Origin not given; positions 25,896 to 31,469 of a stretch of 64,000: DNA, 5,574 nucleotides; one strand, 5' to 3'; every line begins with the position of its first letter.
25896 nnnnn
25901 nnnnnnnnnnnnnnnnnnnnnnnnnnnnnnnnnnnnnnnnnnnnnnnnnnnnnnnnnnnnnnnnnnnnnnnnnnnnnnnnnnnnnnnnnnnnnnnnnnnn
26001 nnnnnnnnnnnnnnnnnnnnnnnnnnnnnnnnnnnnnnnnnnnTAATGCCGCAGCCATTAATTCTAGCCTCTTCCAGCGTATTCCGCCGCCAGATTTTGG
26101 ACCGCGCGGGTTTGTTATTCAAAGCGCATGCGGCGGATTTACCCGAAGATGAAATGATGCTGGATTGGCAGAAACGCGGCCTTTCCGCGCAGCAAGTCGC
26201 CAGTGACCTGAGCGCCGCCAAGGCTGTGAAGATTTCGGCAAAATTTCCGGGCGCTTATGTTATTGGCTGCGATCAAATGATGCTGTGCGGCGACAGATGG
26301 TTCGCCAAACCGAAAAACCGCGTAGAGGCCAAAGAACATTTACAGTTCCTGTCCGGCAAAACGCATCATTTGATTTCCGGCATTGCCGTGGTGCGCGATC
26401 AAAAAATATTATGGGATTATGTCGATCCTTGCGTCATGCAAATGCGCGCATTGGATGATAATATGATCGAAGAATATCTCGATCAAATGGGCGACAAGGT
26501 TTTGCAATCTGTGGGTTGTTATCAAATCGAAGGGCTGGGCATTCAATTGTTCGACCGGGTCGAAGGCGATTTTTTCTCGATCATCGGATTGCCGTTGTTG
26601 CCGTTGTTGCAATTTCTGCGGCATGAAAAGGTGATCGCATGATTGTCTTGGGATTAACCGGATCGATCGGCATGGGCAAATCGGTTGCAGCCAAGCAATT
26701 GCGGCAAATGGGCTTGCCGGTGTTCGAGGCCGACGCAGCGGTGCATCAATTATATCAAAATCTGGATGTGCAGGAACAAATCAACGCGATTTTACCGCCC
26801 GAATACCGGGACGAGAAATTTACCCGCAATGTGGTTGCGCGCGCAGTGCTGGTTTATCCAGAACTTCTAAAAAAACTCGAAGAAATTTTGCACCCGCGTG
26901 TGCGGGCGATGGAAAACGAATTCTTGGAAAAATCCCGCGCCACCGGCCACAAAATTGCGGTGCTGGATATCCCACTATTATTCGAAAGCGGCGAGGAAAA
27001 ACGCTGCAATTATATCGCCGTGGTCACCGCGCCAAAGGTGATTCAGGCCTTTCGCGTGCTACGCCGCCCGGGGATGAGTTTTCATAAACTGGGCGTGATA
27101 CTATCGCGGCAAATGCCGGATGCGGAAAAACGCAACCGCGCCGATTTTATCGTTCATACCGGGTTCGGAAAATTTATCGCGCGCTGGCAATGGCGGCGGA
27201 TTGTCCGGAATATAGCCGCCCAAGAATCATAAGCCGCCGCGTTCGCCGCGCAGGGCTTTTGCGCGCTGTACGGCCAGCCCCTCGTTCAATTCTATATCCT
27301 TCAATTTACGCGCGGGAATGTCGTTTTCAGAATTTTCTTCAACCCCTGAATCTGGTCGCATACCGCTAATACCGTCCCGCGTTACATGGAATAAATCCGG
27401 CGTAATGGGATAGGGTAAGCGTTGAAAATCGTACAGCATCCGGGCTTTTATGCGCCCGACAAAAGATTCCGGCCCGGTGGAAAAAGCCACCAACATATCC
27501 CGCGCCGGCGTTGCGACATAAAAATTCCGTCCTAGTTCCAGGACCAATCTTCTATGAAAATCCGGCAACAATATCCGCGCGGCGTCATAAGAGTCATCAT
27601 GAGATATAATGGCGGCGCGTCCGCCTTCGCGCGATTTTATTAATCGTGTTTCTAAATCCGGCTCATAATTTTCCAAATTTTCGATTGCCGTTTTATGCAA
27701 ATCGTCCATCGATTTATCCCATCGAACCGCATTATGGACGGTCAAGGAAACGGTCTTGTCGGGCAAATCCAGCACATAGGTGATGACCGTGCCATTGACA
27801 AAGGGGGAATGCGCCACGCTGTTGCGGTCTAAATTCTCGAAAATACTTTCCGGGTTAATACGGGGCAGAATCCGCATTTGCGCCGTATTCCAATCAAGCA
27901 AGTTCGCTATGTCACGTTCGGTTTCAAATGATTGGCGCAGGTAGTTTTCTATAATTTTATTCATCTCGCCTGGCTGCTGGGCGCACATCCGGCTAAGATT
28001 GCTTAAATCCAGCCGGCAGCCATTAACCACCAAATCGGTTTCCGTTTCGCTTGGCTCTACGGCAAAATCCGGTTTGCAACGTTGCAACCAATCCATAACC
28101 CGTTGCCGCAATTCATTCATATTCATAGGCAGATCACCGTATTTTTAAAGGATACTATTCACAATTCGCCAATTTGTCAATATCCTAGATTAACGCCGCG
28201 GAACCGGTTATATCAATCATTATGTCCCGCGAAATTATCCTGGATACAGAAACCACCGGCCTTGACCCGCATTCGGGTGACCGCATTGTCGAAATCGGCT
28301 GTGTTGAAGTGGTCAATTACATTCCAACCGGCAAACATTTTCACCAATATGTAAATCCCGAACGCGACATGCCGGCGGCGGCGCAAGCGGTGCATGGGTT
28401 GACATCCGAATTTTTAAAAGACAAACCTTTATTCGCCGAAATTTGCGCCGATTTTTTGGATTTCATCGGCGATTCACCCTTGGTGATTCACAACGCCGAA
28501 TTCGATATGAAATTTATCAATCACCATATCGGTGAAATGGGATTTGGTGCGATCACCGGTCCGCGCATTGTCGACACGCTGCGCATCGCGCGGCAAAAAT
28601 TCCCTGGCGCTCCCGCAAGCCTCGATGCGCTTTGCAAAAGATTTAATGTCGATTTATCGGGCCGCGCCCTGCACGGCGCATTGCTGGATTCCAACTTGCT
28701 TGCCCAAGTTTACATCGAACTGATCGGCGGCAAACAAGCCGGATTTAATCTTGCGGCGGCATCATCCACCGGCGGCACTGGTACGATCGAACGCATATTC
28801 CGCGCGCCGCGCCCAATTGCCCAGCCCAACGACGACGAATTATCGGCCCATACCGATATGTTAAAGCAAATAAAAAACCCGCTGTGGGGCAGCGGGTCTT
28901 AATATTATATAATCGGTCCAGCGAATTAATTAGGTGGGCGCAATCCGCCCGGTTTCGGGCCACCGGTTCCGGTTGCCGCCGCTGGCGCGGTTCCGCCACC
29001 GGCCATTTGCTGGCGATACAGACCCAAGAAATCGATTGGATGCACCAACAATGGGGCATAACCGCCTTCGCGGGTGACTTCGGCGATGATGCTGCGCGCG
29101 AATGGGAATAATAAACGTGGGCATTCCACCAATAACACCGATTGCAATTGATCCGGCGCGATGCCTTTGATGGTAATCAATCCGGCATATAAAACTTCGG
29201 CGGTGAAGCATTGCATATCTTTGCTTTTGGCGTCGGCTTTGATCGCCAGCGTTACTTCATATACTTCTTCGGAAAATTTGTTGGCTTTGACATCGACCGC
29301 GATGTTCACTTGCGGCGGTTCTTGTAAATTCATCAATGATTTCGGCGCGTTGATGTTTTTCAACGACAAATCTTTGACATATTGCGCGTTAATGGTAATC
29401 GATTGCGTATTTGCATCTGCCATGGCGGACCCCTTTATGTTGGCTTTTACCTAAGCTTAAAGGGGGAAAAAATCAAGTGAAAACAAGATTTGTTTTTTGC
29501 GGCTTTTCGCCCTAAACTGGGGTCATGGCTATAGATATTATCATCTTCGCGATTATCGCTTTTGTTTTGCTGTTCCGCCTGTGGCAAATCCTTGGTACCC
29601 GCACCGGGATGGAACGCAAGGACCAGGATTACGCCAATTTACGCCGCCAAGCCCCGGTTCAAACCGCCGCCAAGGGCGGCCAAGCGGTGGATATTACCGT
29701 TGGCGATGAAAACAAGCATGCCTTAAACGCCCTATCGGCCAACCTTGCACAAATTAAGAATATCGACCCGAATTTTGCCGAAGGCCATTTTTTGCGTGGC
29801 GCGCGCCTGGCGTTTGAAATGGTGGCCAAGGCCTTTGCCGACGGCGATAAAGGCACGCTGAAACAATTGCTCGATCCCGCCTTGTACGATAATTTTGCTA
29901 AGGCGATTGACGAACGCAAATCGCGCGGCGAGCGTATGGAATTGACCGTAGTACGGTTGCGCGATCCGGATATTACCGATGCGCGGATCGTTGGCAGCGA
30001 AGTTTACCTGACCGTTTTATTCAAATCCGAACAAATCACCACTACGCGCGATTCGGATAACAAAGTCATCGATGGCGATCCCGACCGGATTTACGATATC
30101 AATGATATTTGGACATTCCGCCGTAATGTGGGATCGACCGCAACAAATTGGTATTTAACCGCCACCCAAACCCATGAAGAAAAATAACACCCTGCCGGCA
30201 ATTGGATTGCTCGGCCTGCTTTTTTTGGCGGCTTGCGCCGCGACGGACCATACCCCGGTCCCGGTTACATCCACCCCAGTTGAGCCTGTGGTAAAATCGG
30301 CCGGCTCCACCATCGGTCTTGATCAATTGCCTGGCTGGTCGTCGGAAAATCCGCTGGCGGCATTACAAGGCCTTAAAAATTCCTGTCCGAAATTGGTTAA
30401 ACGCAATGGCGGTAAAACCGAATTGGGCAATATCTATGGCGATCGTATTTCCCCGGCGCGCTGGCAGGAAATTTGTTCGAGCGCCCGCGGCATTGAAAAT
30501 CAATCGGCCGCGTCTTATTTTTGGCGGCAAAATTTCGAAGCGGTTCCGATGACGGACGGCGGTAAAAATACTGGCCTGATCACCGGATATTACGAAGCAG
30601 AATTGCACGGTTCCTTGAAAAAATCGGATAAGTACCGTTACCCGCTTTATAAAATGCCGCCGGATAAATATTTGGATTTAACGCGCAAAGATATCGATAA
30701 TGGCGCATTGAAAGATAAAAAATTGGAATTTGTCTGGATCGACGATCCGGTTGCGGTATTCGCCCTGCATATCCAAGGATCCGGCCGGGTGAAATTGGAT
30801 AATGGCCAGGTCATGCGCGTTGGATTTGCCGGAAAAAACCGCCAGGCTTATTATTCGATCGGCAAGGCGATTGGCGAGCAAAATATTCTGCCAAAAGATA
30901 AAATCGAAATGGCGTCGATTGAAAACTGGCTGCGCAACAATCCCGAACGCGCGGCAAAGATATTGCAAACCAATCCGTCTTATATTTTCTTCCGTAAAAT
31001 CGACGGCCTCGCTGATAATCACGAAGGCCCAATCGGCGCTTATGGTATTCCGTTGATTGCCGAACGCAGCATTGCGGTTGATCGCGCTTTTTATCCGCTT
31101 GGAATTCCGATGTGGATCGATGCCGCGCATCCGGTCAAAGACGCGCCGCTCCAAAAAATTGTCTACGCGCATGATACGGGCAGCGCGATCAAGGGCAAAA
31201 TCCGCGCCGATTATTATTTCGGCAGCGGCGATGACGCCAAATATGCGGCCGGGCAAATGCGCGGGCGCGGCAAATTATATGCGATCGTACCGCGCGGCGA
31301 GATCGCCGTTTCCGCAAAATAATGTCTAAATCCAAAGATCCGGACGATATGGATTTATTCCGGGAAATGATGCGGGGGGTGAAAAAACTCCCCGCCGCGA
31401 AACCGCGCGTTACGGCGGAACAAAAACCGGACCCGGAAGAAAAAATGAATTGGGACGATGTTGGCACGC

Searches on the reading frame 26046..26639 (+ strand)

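Call 58: search_protein_families(library=pfam, proteins=[window:26046-26639:+], max_evalue=0.00001)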
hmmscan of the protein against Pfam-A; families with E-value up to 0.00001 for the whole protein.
window:26046-26639:+ (198 aa): 1 family
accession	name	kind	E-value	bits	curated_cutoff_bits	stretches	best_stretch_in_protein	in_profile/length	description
PF02545.19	Maf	-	3e-43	148.1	27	1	4-193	1-186/187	Maf-like protein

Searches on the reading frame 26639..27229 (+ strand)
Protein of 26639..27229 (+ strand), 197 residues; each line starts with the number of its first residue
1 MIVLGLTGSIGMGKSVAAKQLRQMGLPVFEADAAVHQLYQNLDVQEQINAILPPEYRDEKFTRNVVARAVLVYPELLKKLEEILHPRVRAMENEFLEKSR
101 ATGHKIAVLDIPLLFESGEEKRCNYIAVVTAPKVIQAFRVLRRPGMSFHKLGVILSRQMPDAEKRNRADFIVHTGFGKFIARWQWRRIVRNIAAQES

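Call 59: search_protein_families(library=pfam, proteins=[window:26639-27229:+], max_evalue=0.00001)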
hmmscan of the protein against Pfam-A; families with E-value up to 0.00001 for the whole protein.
window:26639-27229:+ (197 aa): 1 family
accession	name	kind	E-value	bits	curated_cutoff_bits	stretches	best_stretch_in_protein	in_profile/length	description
PF01121.26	CoaE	-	1e-31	110.5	27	1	3-173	2-173/180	Dephospho-CoA kinase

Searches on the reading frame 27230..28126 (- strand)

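Call 59: search_protein_families(library=pfam, proteins=[window:27230-28126:-], max_evalue=0.00001)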
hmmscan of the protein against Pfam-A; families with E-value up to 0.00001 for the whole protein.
window:27230-28126:- (299 aa): 1 family
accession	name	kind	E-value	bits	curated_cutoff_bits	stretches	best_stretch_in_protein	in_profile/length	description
PF07285.16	DUF1444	-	2.4e-06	27.8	23.8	1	1-213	1-212/264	Protein of unknown function (DUF1444)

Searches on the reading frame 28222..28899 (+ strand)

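Call 59: search_protein_families(library=pfam, proteins=[window:28222-28899:+], max_evalue=0.00001)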
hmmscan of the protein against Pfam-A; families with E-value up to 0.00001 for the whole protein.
window:28222-28899:+ (226 aa): 2 families
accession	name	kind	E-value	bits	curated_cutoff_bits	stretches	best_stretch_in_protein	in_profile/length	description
PF00929.31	RNase_T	-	1.5e-36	126.9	24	1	5-164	1-164/164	Exonuclease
PF13482.12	RNase_H_2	-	4.7e-06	27.1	22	0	6-145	2-117/165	RNase_H superfamily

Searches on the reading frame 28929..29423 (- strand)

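Call 59: search_protein_families(library=pfam, proteins=[window:28929-29423:-], max_evalue=0.00001)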
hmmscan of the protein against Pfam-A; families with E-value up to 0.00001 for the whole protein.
window:28929-29423:- (165 aa): 1 family
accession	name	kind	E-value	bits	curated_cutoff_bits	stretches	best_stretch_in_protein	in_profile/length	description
PF02556.19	SecB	-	3.4e-48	163.6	26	1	4-141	3-139/141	Preprotein translocase subunit SecB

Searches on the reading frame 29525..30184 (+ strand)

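Call 59: search_protein_families(library=pfam, proteins=[window:29525-30184:+], max_evalue=0.00001)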
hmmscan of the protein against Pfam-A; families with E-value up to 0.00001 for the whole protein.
window:29525-30184:+ (220 aa): 1 family
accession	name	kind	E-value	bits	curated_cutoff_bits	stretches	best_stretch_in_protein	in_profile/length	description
PF04280.21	Tim44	-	1e-43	149.4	29.6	1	72-215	3-146/147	Tim44-like domain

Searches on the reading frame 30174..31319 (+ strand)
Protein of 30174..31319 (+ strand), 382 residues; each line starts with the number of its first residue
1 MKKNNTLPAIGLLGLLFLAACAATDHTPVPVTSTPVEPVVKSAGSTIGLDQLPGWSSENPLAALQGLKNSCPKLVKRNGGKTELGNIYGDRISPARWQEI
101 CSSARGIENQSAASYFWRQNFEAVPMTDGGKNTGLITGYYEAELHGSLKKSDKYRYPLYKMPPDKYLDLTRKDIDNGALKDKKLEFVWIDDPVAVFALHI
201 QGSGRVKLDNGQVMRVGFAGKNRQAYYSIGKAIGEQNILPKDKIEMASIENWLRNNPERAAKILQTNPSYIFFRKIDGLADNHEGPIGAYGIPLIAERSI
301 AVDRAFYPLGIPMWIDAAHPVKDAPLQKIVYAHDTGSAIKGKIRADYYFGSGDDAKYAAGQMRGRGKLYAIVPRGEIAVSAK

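Call 59: search_protein_families(library=pfam, proteins=[window:30174-31319:+], max_evalue=0.00001)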
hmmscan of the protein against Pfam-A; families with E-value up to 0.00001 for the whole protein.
window:30174-31319:+ (382 aa): 2 families
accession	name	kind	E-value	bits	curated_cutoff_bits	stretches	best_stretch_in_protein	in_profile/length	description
PF03562.22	MltA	-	4.2e-46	157.4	24.3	1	135-274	1-163/163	MltA specific insert domain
PF06725.17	3D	-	2.2e-21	76.3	23.8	1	298-371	1-71/72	3D domain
